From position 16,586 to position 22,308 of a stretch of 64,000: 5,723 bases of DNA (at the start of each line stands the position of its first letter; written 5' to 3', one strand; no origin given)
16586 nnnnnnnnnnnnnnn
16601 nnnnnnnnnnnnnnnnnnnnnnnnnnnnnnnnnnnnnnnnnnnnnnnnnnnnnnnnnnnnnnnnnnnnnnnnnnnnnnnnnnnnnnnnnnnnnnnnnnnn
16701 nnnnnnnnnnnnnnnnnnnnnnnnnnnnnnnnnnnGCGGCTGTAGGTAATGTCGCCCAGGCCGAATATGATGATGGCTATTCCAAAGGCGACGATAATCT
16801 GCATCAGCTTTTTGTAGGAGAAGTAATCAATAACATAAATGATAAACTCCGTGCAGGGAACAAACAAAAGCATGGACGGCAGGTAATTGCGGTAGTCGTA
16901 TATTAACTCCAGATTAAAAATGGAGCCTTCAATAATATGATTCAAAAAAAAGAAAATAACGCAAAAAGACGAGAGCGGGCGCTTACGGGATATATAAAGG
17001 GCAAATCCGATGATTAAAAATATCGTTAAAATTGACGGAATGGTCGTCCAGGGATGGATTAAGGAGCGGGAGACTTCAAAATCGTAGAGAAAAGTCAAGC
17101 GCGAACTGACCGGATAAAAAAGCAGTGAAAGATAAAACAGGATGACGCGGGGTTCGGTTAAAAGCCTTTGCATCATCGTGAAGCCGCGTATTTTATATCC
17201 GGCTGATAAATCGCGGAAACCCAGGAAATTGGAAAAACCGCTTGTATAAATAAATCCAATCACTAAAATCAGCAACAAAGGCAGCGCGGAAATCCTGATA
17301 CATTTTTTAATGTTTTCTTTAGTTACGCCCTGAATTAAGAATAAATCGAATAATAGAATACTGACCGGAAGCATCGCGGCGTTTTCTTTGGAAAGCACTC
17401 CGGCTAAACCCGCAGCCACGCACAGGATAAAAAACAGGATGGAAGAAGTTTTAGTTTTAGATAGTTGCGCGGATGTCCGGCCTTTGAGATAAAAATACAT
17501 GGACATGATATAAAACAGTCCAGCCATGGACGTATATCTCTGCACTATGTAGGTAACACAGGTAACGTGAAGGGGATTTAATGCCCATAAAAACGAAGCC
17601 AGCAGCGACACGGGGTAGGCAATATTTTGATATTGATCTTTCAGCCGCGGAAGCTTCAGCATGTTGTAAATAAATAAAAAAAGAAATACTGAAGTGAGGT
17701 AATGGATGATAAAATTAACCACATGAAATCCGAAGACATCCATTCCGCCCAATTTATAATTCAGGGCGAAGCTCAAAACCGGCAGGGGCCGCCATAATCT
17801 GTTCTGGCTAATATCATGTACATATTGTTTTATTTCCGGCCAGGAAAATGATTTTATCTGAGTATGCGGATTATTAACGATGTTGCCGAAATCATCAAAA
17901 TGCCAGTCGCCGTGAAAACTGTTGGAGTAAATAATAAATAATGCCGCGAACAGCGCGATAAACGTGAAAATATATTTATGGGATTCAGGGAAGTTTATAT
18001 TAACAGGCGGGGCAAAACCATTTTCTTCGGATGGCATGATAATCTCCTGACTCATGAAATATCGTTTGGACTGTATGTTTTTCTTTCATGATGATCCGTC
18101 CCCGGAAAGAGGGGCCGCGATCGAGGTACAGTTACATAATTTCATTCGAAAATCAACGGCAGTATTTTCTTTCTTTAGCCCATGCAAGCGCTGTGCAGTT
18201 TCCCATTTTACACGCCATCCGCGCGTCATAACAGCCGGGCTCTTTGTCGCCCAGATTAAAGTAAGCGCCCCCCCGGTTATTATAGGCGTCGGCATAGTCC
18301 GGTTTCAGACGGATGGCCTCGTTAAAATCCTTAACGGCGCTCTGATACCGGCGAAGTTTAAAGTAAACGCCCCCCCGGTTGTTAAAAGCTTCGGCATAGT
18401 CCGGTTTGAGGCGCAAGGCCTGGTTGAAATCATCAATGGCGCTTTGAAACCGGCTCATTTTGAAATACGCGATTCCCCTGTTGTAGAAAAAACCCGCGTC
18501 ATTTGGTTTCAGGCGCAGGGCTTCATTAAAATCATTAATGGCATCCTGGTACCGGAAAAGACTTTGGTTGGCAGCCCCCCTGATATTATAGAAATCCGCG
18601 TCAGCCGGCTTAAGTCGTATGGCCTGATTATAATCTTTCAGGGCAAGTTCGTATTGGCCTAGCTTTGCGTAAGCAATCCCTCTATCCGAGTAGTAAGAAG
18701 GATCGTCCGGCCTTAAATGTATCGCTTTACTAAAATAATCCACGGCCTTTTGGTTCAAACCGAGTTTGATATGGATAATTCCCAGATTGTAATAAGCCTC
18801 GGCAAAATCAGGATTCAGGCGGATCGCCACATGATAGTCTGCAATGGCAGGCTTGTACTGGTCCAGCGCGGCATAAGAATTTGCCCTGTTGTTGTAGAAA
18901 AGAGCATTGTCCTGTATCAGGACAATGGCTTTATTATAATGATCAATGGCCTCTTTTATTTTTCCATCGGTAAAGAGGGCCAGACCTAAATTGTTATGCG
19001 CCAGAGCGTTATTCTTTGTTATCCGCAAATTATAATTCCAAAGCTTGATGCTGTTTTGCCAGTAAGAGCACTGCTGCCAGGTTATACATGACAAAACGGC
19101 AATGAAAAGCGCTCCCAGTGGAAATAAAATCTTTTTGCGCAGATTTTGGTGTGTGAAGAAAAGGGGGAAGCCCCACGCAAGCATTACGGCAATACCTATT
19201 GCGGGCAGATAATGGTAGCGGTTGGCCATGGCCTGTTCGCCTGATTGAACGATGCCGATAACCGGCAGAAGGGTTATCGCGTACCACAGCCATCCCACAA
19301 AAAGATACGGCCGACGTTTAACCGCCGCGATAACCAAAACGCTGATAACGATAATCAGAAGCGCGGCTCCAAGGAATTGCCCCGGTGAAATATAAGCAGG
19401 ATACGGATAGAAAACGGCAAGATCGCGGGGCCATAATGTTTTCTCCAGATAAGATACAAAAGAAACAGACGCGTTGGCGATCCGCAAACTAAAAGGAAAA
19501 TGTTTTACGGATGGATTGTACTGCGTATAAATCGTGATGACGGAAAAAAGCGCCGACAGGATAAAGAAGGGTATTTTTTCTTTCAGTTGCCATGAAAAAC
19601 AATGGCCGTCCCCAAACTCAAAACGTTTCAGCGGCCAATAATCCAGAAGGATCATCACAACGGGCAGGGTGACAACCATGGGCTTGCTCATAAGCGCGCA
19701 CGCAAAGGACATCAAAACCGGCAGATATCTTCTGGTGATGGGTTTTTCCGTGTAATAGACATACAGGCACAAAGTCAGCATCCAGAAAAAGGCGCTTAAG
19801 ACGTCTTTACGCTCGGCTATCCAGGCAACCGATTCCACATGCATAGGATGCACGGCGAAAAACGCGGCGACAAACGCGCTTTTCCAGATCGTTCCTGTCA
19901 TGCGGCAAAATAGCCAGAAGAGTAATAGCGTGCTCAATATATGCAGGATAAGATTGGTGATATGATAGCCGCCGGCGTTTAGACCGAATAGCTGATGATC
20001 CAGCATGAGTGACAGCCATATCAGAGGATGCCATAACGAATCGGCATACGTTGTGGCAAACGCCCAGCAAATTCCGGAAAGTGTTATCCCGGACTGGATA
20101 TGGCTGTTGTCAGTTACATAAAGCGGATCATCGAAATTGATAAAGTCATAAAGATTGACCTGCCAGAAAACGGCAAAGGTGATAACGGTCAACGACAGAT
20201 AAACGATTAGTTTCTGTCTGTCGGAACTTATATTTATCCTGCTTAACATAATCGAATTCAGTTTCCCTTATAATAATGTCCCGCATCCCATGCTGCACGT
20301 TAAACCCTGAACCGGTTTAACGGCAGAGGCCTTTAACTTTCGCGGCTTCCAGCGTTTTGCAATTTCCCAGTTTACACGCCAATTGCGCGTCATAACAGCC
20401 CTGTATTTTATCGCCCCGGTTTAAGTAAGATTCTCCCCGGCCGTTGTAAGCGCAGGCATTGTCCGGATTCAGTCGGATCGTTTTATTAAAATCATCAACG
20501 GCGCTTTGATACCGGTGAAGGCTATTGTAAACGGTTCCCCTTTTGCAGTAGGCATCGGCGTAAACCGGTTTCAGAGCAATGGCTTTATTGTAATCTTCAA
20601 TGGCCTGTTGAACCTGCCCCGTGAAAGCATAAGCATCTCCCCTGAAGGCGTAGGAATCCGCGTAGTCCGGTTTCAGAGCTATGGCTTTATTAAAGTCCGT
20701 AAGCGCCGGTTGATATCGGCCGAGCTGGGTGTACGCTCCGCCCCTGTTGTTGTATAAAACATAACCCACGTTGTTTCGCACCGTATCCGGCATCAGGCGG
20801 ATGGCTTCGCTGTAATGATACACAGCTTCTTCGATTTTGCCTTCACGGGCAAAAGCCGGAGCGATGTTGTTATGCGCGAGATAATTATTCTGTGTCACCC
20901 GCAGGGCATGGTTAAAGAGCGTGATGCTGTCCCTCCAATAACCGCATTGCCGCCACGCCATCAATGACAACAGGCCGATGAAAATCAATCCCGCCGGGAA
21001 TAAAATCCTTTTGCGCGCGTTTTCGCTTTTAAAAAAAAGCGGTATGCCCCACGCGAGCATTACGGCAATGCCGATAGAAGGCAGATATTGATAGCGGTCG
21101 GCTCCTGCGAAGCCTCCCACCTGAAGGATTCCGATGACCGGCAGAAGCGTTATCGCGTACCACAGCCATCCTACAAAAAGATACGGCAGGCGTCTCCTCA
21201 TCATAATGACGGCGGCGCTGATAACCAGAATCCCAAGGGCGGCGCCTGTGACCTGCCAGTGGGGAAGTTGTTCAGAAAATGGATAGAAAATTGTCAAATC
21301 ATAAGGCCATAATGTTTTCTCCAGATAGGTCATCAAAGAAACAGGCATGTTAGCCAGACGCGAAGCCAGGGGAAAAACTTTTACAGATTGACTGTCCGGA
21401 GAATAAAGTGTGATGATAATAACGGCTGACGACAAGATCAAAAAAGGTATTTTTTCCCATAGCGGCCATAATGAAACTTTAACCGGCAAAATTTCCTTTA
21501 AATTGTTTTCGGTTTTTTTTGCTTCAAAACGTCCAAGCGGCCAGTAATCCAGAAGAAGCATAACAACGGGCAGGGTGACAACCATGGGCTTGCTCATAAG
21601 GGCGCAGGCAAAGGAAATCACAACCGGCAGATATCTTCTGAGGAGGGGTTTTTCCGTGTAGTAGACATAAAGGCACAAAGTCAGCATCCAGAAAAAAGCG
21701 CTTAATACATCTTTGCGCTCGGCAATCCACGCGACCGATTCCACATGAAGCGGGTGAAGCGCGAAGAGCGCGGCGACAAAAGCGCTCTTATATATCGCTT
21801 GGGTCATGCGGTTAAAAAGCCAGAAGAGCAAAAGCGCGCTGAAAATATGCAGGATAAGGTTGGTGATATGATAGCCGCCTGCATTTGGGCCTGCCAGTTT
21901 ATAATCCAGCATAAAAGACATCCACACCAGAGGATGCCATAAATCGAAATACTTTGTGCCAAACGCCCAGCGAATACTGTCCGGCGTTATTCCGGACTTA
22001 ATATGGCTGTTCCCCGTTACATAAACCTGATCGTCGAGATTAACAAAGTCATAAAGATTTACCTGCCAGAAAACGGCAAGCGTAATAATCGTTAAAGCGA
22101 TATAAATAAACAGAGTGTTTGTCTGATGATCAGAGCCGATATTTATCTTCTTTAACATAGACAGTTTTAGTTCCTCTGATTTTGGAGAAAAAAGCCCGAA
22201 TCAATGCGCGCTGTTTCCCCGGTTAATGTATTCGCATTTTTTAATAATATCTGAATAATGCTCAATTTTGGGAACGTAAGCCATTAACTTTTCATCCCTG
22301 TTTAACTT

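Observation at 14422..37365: Candidate undescribed system: type IV pilus locus split by a 17-kb lipid-linked glycosylation island with four TMTC-like GT-C/TPR transferases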

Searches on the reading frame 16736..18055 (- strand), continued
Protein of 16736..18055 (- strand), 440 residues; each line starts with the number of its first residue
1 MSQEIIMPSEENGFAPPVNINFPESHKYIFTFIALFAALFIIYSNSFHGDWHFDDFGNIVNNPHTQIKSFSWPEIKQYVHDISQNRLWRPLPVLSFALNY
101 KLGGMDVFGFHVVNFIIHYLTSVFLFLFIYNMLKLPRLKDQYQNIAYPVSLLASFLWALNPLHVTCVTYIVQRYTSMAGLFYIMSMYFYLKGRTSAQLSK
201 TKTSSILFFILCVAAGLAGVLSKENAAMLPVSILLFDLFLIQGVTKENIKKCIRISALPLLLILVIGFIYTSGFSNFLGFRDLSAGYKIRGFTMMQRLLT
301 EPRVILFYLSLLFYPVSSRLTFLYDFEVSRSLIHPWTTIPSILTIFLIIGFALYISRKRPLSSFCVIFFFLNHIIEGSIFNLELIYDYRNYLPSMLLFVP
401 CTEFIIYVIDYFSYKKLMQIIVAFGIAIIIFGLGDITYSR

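Call 76: search_protein_representatives(protein=window:16736-18055:-)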
Query: 440 residues. Proteins with E-value up to 0.001 (for the whole library): 38643; up to 1e-10: 17666; up to 1e-30: 4423. The best 150 are listed.
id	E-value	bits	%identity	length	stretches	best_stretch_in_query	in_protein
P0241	2.4e-168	577.2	64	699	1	8-440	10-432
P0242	5.5e-142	490.3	56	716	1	9-440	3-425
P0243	1.6e-128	445.9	51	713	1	10-440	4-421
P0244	2.8e-126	438.6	51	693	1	19-436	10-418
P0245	4.3e-126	437.9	52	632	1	15-430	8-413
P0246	1.6e-122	426.2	50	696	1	8-440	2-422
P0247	2.2e-121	422.5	52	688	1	28-440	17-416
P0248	3.4e-118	411.9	47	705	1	8-435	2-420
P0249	6.9e-117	407.6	51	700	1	28-439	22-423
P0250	3.5e-116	405.3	50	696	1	26-427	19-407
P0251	3.1e-114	398.9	48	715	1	22-440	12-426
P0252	4.2e-114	398.5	49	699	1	26-440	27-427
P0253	1.3e-113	396.8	51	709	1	25-430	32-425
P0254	4.9e-113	394.9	49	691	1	27-432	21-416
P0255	1.8e-112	393.1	49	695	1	7-440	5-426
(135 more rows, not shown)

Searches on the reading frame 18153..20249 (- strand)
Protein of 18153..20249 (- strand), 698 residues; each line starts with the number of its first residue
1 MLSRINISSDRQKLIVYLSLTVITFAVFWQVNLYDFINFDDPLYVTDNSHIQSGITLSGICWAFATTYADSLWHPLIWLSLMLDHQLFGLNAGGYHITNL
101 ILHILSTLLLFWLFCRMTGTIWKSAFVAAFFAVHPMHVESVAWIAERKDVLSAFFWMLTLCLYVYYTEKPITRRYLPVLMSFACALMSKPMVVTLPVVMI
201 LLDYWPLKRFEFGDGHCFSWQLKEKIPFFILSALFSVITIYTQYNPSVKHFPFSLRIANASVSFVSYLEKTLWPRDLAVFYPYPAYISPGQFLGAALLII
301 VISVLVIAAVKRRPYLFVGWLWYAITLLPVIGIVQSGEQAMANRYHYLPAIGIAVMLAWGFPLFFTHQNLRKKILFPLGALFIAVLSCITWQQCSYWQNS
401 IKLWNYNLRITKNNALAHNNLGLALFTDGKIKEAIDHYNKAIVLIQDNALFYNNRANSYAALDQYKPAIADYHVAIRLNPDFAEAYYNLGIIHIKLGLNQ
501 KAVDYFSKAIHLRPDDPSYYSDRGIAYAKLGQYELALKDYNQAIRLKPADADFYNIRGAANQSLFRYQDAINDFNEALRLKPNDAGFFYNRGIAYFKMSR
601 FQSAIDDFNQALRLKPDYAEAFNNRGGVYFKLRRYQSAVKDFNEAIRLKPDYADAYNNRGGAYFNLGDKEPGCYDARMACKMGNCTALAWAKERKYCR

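Call 3: search_protein_families(library=pfam, proteins=[window:18153-20249:-], max_evalue=0.01)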
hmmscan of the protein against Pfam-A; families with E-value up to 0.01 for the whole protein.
window:18153-20249:- (698 aa): 25 families
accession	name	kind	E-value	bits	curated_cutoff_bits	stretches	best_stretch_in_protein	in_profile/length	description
PF00515.34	TPR_1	-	7.2e-64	209.6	27.8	7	588-618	4-34/34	Tetratricopeptide repeat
PF13414.12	TPR_11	-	2.3e-61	203.7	26.8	7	628-667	3-42/42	TPR repeat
PF07719.23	TPR_2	-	5.4e-52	170.1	27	7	518-549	2-33/34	Tetratricopeptide repeat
PF13181.12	TPR_8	-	2.7e-40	133.5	25.7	4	483-516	1-34/34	Tetratricopeptide repeat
PF13432.12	TPR_16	-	9.5e-35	119.1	32.7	4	589-652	1-64/65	Tetratricopeptide repeat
PF13431.12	TPR_17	-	1.5e-33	112.6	24.4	2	475-503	5-33/34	Tetratricopeptide repeat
PF13371.12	TPR_9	-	1.1e-30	105.9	35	4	500-557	12-69/73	Tetratricopeptide repeat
PF13424.12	TPR_12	-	1e-24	86.9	30.1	4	482-547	2-75/77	Tetratricopeptide repeat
PF13428.12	TPR_14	-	8.3e-18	63.5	23.5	0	522-555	6-39/44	Tetratricopeptide repeat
PF14559.12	TPR_19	-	1.2e-14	54.8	25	1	462-520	4-62/68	Tetratricopeptide repeat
PF13374.12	TPR_10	-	8.9e-14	51.4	27.5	0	619-648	2-31/42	Tetratricopeptide repeat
PF13174.12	TPR_6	-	5.9e-10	39.6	26.3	0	484-515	1-32/33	Tetratricopeptide repeat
PF25575.1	TPR_BSK1_C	-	1.6e-07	31.7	42.2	0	414-487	41-115/118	Serine/threonine-protein kinase BSK1-like, TPR repeats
PF23914.1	TPR_CcmH_CycH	-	1.9e-07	31.5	42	1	479-584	46-154/158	Cytochrome c-type biogenesis protein H TPR domain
PF13176.12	TPR_7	-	2.8e-05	24.3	27.9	0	485-516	1-32/36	Tetratricopeptide repeat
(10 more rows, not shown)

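Call 8: search_solved_structures(query=window:18153-20249:-, max_evalue=0.01)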
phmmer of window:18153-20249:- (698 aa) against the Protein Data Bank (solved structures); distinct sequences matched with E-value up to 0.01: 204 (the best 60 are shown).
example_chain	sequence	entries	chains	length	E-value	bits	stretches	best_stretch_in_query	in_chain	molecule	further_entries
9qhb_A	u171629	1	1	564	1.1e-80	275.1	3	465-668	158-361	Engineered tetratricopeptide repeat protein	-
7ntf_A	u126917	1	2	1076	4.9e-63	216.8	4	411-665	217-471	Isoform 1 of UDP-N-acetylglucosamine--peptide N-acetylglucosaminyltransferase 110 kDa subu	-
7yeh_B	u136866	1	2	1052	5.2e-63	216.7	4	411-664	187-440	UDP-N-acetylglucosamine--peptide N-acetylglucosaminyltransferase 110 kDa subunit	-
8bu0_A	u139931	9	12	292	4e-55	190.6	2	465-662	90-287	Consensus tetratricopeptide repeat protein | Crystal structure of an 8-repeat consensus TPR superhelix with Zinc. | Monomer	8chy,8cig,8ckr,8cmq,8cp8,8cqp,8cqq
9qhc_A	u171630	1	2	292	2.4e-54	188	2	465-662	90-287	Engineered tetratricopeptide repeat protein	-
7yea_A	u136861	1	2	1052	2.3e-41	145.1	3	468-662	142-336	UDP-N-acetylglucosamine--peptide N-acetylglucosaminyltransferase 110 kDa subunit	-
1w3b_A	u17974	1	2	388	3.3e-36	128.1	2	418-663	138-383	UDP-N-ACETYLGLUCOSAMINE--PEPTIDE N-ACETYLGLUCOSAMINYLTRANSFERASE 110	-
6eou_A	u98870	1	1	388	1.3e-35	126.1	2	418-663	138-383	UDP-N-acetylglucosamine--peptide N-acetylglucosaminyltransferase 110 kDa subunit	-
7y4i_A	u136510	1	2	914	1e-30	109.9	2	455-669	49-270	Probable UDP-N-acetylglucosamine--peptide N-acetylglucosaminyltransferase SPINDLY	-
8dtf_A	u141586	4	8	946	1.2e-30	109.7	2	455-669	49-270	Probable UDP-N-acetylglucosamine--peptide N-acetylglucosaminyltransferase SPINDLY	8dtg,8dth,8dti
7obi_A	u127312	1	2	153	4.3e-22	81.4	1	524-662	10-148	CTPR-rv4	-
7kw7_E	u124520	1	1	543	2e-21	79.2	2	401-583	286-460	Stress-induced-phosphoprotein 1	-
7kdt_A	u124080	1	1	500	2e-20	75.9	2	520-660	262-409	Mitochondrial import receptor subunit TOM70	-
9pkq_A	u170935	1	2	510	2.2e-20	75.8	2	521-660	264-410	Mitochondrial import receptor subunit TOM70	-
7dhg_C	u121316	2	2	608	4.7e-20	74.7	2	490-660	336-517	Mitochondrial import receptor subunit TOM70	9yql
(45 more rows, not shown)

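Call 9: search_protein_families(library=ncbifam, proteins=[window:18153-20249:-], max_evalue=0.001)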
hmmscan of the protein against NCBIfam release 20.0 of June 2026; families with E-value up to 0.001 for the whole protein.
window:18153-20249:- (698 aa): 28 families (the best 25 are shown)
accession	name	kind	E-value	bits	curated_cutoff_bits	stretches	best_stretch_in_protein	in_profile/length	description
NF040959.1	MamA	equivalog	2.6e-36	125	200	3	400-520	56-176/204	magnetosome protein MamA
TIGR02521.1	type_IV_pilW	equivalog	1.2e-26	93.7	154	3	590-660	36-106/234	type IV pilus biogenesis/stability protein PilW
TIGR00990.1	3a0801s09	subfamily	6.4e-26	91.1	757.25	3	500-575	144-218/615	mitochondrial import receptor subunit TOM70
NF008391.2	PRK11189.1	equivalog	7.8e-26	91.3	250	3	520-608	68-156/297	lipoprotein NlpI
NF033762.1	social_mot_Tgl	equivalog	4.5e-23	81.9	225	2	585-666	31-113/252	social motility TPR repeat lipoprotein Tgl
TIGR02552.1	LcrH_SycD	equivalog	2.1e-20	72.8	104.8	2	483-561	52-130/136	SycD/LcrH family type III secretion system chaperone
TIGR02917.1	PEP_TPR_lipo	equivalog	4.7e-19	67.8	312.2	2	530-654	206-330/899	XrtA/PEP-CTERM system TPR-repeat protein PrsT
NF047558.1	TPR_END_plus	domain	1e-17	63.8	32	0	485-516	1-32/56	TPR end-of-group domain-containing protein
NF047507.1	TPR_BatC_Lepto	exception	7.3e-16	58.3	175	3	566-658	39-135/214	TPR repeat-containing protein BatC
NF002725.1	PRK02603.1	equivalog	4e-15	56.2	143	3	550-641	34-128/173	photosystem I assembly protein Ycf3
NF033920.0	C39_PA2778_fam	equivalog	1.1e-13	51.2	150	1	390-513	133-254/255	PA2778 family cysteine peptidase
NF033758.1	gliding_GltE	equivalog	4.4e-11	42.4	225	0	458-514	299-356/411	adventurous gliding motility TPR repeat lipoprotein GltE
NF007302.0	PRK09782.1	equivalog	3e-10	38.7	1223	0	530-586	592-647/990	phage receptor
NF011886.0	PRK15359.1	equivalog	9.7e-10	38.4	146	1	452-562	28-137/144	type III secretion system chaperone protein SscB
NF047371.1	FlcA_CTERM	equivalog_domain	2.5e-09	36.2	300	3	566-647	454-535/646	periplasmic flagellar collar protein FlcA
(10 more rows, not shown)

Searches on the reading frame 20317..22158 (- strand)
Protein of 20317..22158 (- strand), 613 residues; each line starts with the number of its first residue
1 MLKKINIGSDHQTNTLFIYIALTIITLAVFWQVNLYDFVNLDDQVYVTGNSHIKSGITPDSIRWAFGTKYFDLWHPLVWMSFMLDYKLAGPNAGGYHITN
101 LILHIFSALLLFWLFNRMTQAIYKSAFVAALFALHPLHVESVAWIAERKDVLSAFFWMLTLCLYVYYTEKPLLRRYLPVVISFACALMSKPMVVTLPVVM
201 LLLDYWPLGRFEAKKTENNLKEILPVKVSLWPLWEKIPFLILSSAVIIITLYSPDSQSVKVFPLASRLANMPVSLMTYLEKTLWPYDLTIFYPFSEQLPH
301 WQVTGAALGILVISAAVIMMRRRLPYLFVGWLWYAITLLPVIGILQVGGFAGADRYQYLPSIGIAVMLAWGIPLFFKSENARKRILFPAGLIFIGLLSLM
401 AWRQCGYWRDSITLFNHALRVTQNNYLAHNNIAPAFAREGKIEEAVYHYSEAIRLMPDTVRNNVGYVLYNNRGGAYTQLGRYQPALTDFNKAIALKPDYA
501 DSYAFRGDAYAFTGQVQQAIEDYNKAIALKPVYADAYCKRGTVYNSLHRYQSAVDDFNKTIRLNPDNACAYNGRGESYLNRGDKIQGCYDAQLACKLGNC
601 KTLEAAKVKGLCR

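Call 3: search_protein_families(library=pfam, proteins=[window:20317-22158:-], max_evalue=0.01)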
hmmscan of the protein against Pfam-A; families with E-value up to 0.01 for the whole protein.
window:20317-22158:- (613 aa): 15 families
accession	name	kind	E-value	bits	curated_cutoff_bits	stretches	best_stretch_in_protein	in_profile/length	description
PF13414.12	TPR_11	-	4.2e-32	110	26.8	4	507-544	1-38/42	TPR repeat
PF00515.34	TPR_1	-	1.4e-30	104.3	27.8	4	468-499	3-34/34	Tetratricopeptide repeat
PF07719.23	TPR_2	-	1.2e-24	84.7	27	3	468-499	3-34/34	Tetratricopeptide repeat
PF13181.12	TPR_8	-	3.8e-19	67.6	25.7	3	500-531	1-32/34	Tetratricopeptide repeat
PF13431.12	TPR_17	-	2.1e-14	52.9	24.4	2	557-584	2-29/34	Tetratricopeptide repeat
PF13432.12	TPR_16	-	2.2e-14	54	32.7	1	475-531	6-62/65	Tetratricopeptide repeat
PF13424.12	TPR_12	-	8.2e-14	52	30.1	2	468-529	5-74/77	Tetratricopeptide repeat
PF13371.12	TPR_9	-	5e-11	42.9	35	2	514-568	9-63/73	Tetratricopeptide repeat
PF14559.12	TPR_19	-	1.3e-07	32.3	25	0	478-521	3-46/68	Tetratricopeptide repeat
PF13428.12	TPR_14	-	6.1e-07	29.9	23.5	0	503-541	4-42/44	Tetratricopeptide repeat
PF13231.12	PMT_2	-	3.7e-05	24.4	26.1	1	86-202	14-127/160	Dolichyl-phosphate-mannose-protein mannosyltransferase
PF13374.12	TPR_10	-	0.0003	21.1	27.5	0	469-495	5-31/42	Tetratricopeptide repeat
PF04212.24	MIT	-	0.00082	19.9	30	0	545-585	22-64/66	MIT (microtubule interacting and transport) domain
PF13174.12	TPR_6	-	0.003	18.5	26.3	0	507-528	7-28/33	Tetratricopeptide repeat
PF24575.1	TPR_Slam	-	0.0095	16.8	35.2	0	424-471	45-94/104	Surface lipoprotein assembly modifier, N-terminal TPR repeats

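Call 9: search_protein_families(library=ncbifam, proteins=[window:20317-22158:-], max_evalue=0.001)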
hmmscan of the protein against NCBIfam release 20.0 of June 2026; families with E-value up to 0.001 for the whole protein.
window:20317-22158:- (613 aa): 14 families
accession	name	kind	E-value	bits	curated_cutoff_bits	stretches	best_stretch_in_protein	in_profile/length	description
NF040959.1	MamA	equivalog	1.5e-15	57.2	200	1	471-571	42-176/204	magnetosome protein MamA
TIGR02521.1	type_IV_pilW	equivalog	5.6e-15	55.5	154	3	509-575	40-106/234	type IV pilus biogenesis/stability protein PilW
NF008391.2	PRK11189.1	equivalog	4.4e-13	49.4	250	1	467-565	66-164/297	lipoprotein NlpI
NF047558.1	TPR_END_plus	domain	4e-12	45.9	32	0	469-501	2-34/56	TPR end-of-group domain-containing protein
NF033762.1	social_mot_Tgl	equivalog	4.4e-12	45.9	225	2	410-557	84-227/252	social motility TPR repeat lipoprotein Tgl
TIGR00990.1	3a0801s09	subfamily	7.8e-12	44.6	757.25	1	469-571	334-436/615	mitochondrial import receptor subunit TOM70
TIGR02917.1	PEP_TPR_lipo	equivalog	2.5e-11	42.2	312.2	1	409-573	516-674/899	XrtA/PEP-CTERM system TPR-repeat protein PrsT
NF047371.1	FlcA_CTERM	equivalog_domain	8.8e-09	34.4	300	1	410-584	331-523/646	periplasmic flagellar collar protein FlcA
NF053607.1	CHU_0125_OmpA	equivalog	7.4e-07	28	620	1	474-606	27-157/639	CHU_0125 family OmpA-like outer membrane integrity protein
NF047507.1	TPR_BatC_Lepto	exception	1.9e-06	27.5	175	0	469-535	61-131/214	TPR repeat-containing protein BatC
TIGR02552.1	LcrH_SycD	equivalog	5.4e-06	26.2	104.8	1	478-568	30-120/136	SycD/LcrH family type III secretion system chaperone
NF002725.1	PRK02603.1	equivalog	1.2e-05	25.4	143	1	453-549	23-121/173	photosystem I assembly protein Ycf3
NF007302.0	PRK09782.1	equivalog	1.4e-05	23.3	1223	1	512-584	591-662/990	phage receptor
NF033920.0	C39_PA2778_fam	equivalog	6.5e-05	22.5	150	0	511-589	167-245/255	PA2778 family cysteine peptidase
